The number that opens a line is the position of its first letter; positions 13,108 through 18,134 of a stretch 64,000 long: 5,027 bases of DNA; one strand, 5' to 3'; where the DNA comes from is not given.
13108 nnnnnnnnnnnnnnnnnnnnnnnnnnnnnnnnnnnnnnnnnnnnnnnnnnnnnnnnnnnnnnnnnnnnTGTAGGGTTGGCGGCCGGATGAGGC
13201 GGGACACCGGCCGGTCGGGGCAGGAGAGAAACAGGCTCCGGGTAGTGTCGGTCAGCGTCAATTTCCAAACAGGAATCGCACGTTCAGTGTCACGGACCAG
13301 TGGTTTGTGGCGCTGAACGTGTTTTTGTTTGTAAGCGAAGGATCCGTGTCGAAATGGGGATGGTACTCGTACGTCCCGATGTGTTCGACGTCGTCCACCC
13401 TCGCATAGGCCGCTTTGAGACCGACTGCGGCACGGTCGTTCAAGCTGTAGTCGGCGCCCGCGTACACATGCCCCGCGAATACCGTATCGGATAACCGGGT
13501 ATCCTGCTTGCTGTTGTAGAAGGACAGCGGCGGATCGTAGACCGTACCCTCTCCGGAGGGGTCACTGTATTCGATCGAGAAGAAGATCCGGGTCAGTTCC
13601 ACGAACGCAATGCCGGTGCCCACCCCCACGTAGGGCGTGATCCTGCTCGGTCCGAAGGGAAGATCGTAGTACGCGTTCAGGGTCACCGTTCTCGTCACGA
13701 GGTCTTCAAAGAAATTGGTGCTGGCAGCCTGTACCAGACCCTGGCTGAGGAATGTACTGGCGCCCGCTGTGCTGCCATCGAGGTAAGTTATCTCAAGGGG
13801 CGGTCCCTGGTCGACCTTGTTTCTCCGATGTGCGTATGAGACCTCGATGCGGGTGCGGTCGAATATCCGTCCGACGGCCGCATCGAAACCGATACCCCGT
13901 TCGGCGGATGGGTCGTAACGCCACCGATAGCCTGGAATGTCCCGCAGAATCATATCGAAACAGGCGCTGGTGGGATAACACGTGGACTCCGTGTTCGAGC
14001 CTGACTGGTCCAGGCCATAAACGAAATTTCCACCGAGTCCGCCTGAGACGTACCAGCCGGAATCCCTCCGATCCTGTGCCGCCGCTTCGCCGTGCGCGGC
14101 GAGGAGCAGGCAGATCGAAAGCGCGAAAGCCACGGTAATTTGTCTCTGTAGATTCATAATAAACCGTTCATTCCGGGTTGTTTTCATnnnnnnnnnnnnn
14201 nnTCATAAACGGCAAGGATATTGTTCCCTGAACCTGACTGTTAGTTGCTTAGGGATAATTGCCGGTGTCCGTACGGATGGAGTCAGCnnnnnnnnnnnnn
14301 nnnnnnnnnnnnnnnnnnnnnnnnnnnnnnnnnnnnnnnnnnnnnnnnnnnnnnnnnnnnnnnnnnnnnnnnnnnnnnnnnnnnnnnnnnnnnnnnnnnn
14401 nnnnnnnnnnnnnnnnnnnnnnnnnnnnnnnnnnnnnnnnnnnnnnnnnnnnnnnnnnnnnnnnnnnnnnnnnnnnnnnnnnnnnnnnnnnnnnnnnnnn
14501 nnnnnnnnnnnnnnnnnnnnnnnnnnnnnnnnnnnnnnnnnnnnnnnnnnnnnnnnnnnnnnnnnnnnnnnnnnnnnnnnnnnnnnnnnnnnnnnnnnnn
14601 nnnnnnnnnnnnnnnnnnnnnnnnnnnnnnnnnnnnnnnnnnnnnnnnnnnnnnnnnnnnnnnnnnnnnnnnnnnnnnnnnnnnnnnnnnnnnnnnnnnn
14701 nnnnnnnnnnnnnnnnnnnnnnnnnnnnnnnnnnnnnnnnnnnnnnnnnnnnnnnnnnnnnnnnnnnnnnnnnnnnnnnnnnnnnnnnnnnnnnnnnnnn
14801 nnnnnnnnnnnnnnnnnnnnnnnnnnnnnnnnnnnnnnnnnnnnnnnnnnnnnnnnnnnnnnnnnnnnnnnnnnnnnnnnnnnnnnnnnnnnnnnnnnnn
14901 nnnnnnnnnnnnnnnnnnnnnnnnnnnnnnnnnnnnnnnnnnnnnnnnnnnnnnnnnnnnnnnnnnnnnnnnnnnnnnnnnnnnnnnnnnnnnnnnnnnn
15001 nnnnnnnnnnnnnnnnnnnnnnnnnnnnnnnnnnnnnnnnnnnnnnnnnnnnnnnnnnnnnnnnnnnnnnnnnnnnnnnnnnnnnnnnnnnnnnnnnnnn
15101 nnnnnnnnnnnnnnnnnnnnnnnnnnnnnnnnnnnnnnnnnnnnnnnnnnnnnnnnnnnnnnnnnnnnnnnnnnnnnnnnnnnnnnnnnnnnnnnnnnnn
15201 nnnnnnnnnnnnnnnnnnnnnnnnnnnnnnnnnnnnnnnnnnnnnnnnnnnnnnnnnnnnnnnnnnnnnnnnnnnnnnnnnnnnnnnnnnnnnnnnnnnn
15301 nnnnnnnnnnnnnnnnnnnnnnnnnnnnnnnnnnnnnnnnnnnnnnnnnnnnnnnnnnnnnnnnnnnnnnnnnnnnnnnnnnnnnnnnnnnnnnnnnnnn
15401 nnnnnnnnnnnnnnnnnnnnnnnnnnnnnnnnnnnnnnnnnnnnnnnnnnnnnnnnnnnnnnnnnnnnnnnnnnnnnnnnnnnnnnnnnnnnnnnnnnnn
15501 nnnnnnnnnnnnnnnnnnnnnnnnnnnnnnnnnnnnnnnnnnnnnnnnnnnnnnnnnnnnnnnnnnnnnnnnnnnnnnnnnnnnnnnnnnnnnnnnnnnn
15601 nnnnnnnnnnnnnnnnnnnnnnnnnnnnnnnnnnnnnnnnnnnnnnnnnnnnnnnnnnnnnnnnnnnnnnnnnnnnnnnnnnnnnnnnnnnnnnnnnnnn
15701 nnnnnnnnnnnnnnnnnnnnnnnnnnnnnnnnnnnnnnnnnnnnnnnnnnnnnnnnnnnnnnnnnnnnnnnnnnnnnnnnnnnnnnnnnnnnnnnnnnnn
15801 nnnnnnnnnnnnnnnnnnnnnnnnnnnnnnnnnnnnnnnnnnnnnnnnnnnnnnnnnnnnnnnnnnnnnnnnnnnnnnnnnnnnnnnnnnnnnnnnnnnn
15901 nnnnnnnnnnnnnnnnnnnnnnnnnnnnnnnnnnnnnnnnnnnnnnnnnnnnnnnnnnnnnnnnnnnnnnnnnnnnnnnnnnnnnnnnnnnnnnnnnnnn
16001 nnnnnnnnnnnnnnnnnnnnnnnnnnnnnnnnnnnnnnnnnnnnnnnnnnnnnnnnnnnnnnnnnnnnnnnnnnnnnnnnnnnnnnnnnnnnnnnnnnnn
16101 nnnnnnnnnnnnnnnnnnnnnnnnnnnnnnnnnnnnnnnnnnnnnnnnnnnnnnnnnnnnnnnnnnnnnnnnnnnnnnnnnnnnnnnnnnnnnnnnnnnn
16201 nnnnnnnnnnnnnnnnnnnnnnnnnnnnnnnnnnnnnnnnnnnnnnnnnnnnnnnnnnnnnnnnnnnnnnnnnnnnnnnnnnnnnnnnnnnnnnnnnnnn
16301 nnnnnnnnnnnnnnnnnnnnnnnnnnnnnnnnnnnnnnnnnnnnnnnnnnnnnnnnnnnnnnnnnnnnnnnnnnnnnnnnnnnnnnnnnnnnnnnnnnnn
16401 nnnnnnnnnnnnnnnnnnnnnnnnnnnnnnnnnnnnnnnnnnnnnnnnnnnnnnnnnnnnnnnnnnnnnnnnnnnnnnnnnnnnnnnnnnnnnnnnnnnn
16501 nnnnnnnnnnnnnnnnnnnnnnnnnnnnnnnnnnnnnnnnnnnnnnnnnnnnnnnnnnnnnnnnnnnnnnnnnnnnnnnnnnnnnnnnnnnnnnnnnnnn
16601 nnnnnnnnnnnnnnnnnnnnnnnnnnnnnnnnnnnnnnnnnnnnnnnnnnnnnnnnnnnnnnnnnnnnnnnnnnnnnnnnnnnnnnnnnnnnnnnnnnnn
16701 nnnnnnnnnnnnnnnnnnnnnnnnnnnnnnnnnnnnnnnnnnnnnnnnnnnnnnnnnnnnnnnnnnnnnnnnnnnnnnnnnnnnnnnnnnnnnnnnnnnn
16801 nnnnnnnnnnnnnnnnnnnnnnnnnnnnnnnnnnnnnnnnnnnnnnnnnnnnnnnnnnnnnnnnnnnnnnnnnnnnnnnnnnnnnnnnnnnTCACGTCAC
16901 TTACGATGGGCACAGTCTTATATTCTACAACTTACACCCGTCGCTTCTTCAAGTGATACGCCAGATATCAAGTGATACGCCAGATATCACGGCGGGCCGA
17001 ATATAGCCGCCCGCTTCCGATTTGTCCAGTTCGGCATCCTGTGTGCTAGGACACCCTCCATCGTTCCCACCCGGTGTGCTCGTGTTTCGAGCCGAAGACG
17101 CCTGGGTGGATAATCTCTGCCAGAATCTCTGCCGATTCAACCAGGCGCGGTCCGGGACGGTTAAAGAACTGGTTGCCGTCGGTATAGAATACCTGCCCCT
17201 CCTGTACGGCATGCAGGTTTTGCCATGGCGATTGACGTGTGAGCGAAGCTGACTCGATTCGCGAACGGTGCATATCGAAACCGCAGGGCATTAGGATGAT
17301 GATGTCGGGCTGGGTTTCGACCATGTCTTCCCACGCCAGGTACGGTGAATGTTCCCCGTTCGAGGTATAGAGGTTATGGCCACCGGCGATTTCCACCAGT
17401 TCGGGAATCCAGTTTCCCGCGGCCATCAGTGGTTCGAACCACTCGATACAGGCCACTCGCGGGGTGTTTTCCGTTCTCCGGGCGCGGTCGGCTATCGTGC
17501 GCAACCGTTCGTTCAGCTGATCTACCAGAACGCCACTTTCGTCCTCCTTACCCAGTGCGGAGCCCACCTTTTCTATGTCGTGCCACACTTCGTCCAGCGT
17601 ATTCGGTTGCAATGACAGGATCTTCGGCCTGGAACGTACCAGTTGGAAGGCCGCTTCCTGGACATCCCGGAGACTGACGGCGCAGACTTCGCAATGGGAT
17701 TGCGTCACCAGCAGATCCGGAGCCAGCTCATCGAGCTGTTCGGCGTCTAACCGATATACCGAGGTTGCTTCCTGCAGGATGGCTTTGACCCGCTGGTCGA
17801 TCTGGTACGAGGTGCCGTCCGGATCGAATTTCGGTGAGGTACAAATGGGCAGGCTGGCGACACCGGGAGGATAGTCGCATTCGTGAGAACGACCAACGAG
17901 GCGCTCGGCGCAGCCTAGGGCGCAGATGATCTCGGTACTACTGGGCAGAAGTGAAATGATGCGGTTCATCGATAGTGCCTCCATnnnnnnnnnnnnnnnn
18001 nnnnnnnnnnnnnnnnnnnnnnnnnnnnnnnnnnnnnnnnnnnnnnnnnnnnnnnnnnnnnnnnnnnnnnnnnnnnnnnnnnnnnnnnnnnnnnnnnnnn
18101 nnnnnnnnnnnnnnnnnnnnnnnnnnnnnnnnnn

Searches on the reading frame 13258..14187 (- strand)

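Call 28: search_protein_families(library=pfam, proteins=[window:13258-14187:-])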
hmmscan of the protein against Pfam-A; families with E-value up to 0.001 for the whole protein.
window:13258-14187:- (309 aa): 2 families
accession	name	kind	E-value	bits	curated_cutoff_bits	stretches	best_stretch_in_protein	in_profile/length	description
PF13505.12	OMP_b-brl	-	1.6e-09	38.6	28.7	1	26-305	4-175/175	Outer membrane protein beta-barrel domain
PF01617.23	Surface_Ag_2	-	1.4e-07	31.7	22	1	99-200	69-170/247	Surface antigen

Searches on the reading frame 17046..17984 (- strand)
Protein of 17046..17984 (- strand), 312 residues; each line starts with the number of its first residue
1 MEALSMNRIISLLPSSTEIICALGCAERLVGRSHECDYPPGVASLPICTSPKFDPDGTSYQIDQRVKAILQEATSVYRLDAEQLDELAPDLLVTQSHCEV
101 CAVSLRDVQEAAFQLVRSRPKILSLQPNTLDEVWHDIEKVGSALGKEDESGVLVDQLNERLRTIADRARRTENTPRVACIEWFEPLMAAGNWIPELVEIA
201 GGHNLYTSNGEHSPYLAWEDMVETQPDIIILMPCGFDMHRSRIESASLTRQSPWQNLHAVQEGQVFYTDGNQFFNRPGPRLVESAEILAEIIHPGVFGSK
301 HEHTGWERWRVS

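Call 28: search_protein_families(library=pfam, proteins=[window:17046-17984:-])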
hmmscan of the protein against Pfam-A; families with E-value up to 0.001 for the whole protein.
window:17046-17984:- (312 aa): 1 family
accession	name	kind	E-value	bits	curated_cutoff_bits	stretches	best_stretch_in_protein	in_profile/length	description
PF01497.23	Peripla_BP_2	-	7.2e-25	88.2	27.5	1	9-269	1-232/235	Periplasmic binding protein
